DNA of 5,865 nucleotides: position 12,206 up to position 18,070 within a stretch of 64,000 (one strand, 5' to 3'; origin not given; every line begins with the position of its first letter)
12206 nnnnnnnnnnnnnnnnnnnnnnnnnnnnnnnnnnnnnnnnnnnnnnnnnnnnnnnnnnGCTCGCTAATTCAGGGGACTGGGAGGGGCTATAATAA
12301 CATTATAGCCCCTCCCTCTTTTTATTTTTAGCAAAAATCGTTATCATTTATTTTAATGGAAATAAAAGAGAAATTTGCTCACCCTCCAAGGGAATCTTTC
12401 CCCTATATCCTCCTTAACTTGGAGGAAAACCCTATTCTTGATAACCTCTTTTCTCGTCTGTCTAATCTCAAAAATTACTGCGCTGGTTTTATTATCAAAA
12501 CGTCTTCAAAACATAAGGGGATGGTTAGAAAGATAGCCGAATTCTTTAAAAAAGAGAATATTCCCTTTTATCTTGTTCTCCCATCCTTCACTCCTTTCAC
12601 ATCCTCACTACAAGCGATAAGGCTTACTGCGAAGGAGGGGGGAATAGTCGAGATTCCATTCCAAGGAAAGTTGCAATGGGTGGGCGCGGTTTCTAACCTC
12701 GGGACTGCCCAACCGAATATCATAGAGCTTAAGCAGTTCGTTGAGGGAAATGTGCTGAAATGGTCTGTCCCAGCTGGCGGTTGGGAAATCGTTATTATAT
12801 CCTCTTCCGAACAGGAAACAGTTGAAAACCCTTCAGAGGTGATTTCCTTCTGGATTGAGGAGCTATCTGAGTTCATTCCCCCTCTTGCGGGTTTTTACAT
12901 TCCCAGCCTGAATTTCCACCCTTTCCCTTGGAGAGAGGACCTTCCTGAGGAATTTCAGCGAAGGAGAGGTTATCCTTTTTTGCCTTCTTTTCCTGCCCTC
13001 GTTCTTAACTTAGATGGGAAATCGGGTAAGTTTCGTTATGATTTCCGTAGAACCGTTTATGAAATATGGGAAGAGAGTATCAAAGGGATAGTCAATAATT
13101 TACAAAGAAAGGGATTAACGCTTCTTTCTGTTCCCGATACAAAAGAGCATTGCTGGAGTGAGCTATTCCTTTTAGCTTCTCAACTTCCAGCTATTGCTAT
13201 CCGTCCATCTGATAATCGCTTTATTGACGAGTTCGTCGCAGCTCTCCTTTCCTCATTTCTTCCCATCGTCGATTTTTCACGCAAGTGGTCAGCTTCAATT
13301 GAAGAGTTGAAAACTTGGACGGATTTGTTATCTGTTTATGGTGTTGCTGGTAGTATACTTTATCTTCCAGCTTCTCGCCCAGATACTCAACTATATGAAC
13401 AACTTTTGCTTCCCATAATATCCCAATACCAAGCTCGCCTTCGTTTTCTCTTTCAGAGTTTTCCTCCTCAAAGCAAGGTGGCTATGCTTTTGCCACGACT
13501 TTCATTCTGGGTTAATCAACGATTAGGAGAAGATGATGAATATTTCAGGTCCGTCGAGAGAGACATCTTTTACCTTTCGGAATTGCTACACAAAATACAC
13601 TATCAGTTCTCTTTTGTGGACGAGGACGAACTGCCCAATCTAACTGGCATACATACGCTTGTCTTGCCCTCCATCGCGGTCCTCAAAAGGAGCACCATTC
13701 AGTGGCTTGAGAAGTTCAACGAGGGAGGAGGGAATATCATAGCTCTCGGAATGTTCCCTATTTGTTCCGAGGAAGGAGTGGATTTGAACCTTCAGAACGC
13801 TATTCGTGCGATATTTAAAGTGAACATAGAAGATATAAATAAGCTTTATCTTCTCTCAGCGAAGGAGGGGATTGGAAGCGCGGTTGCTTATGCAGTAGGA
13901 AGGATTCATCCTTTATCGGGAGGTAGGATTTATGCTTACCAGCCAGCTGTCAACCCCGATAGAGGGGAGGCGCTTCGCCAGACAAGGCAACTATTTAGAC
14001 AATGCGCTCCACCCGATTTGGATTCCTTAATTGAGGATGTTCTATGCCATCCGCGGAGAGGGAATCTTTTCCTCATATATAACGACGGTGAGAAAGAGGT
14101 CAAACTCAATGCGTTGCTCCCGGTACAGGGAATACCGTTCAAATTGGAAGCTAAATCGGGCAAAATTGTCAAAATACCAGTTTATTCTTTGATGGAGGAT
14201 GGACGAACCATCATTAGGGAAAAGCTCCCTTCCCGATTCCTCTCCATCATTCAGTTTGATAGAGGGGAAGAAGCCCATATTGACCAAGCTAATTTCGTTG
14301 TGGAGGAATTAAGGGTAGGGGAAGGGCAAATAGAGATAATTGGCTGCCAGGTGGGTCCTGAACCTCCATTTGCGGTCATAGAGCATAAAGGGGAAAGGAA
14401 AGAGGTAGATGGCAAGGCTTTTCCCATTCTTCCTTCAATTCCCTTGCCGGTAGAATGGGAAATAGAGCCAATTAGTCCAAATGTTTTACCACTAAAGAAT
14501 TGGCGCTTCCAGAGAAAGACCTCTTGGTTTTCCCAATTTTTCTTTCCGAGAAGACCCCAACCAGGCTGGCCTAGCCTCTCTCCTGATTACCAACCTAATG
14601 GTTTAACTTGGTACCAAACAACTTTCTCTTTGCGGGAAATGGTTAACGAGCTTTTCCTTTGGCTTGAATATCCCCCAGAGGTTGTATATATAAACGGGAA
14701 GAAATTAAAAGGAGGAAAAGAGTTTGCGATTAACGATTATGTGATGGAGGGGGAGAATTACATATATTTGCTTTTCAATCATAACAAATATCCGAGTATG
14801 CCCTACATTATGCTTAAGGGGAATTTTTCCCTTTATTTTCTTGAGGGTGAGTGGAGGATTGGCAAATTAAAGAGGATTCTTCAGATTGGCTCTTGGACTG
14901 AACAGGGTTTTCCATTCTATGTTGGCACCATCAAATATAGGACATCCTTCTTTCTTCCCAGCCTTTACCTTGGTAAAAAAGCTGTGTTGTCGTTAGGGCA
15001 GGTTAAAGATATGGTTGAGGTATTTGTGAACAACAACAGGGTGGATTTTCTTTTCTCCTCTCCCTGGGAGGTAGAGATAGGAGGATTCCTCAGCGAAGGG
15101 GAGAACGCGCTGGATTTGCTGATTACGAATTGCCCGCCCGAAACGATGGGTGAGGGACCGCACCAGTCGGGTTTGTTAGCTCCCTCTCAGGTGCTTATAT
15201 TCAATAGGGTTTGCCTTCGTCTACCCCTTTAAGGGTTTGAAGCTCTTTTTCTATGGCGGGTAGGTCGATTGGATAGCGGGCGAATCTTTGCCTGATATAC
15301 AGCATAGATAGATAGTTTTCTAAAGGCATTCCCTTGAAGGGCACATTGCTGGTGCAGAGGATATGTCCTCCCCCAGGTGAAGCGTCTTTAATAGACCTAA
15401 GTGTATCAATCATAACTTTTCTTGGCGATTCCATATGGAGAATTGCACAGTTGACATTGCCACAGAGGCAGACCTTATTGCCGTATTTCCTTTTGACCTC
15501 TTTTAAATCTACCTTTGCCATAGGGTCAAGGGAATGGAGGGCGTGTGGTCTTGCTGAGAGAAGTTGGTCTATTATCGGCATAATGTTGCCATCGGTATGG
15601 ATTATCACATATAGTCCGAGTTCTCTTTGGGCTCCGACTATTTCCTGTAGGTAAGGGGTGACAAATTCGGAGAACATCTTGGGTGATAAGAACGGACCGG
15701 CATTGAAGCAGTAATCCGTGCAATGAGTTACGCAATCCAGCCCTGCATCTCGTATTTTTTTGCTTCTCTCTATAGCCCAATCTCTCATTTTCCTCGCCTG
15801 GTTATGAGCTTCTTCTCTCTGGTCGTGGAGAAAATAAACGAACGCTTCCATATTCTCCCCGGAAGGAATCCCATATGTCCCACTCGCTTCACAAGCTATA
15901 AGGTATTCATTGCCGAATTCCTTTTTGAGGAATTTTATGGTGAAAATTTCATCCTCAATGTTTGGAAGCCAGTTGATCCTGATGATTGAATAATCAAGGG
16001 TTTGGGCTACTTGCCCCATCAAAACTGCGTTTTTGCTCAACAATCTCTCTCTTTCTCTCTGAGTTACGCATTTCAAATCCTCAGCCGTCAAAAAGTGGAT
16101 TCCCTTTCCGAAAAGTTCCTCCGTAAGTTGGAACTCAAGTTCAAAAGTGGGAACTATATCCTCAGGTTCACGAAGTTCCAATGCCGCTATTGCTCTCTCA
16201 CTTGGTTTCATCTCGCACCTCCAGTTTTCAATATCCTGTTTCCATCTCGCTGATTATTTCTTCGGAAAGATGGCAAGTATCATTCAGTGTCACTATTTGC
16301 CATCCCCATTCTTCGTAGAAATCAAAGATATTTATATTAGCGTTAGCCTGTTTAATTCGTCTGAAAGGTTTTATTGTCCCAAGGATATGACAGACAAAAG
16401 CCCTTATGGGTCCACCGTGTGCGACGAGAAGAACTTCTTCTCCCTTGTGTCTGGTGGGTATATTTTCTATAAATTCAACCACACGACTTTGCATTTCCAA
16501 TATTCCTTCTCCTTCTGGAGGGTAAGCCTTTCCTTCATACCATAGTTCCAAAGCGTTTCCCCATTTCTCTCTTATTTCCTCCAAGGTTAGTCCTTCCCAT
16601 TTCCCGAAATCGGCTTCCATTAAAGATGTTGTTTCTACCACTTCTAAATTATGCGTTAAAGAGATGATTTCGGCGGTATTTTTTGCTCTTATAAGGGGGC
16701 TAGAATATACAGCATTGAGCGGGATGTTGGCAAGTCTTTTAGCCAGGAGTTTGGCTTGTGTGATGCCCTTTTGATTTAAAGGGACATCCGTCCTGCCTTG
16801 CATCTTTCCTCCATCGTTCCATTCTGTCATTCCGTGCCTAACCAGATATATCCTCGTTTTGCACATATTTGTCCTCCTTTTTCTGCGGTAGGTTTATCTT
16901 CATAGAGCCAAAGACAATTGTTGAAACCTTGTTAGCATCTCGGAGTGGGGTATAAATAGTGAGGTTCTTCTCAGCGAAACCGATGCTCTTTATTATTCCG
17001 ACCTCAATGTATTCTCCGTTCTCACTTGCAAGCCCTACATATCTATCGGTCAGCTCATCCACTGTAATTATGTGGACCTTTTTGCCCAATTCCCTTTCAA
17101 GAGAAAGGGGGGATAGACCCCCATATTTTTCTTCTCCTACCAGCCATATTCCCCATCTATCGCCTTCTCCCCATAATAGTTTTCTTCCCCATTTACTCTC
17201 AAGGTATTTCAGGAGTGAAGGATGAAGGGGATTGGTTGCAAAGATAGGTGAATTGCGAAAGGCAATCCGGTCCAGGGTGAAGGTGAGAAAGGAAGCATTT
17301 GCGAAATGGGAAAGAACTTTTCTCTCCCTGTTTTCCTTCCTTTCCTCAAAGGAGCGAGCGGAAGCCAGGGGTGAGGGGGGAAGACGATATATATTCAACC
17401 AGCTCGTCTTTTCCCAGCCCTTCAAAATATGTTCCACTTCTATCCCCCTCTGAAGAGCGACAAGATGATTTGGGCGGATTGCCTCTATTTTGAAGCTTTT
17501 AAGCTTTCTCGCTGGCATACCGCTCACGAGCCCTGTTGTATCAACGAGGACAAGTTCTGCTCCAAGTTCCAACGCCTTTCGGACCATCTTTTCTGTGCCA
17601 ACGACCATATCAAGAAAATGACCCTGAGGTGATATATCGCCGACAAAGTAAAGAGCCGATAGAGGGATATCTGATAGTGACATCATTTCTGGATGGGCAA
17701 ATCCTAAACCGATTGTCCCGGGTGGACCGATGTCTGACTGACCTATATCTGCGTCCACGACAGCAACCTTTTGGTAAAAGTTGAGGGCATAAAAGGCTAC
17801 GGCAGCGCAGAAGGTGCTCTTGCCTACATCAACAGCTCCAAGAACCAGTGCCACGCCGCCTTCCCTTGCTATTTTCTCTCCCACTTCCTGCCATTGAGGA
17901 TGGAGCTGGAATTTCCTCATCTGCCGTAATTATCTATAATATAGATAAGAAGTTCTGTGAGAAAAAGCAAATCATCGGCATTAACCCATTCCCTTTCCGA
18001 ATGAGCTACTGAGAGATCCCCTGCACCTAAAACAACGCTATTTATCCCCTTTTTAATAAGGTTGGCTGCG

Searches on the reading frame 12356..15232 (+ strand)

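Call 33: search_protein_families(library=pfam, proteins=[window:12356-15232:+], max_evalue=0.0001)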
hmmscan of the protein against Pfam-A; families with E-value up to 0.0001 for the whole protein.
window:12356-15232:+ (958 aa): 2 families
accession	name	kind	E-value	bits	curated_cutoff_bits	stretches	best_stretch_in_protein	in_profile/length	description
PF17132.9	Glyco_hydro_106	-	3.6e-10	39.4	29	1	192-254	315-381/743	alpha-L-rhamnosidase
PF02837.24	Glyco_hydro_2_N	-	1.9e-07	31.6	28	1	846-923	54-133/169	Glycosyl hydrolases family 2, sugar binding domain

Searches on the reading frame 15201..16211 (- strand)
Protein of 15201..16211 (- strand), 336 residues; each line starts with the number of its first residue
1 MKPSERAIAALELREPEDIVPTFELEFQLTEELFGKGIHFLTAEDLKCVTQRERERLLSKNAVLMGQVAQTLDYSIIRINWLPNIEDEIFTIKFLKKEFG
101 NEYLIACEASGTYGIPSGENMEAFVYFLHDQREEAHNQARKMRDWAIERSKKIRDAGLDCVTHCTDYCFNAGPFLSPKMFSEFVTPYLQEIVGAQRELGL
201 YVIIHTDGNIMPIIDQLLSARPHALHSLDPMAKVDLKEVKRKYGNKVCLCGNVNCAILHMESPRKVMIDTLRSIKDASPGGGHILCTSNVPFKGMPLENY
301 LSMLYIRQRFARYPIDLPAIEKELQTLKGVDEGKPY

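Call 34: search_protein_families(library=pfam, proteins=[window:15201-16211:-], max_evalue=0.0001)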
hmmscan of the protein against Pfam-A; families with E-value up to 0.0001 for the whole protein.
window:15201-16211:- (336 aa): 1 family
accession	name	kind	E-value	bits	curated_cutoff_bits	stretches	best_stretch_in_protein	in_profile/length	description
PF01208.23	URO-D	-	4.9e-21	75.5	23.9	1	119-304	160-340/346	Uroporphyrinogen decarboxylase (URO-D)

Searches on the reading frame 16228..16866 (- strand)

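Call 34: search_protein_families(library=pfam, proteins=[window:16228-16866:-], max_evalue=0.0001)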
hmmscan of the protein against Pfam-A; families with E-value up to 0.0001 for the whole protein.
window:16228-16866:- (212 aa): 1 family
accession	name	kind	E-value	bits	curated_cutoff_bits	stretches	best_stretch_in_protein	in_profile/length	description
PF00300.27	His_Phos_1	-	1.3e-63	214.7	21.7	1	6-197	1-194/194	Histidine phosphatase superfamily (branch 1)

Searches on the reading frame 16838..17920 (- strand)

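Call 34: search_protein_families(library=pfam, proteins=[window:16838-17920:-], max_evalue=0.0001)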
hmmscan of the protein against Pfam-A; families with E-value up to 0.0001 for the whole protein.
window:16838-17920:- (360 aa): 1 family
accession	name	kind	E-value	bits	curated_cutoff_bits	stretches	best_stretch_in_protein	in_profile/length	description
PF16575.11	CLP1_P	-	3e-36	125.4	26.6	1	28-207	1-187/188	mRNA cleavage and polyadenylation factor CLP1 P-loop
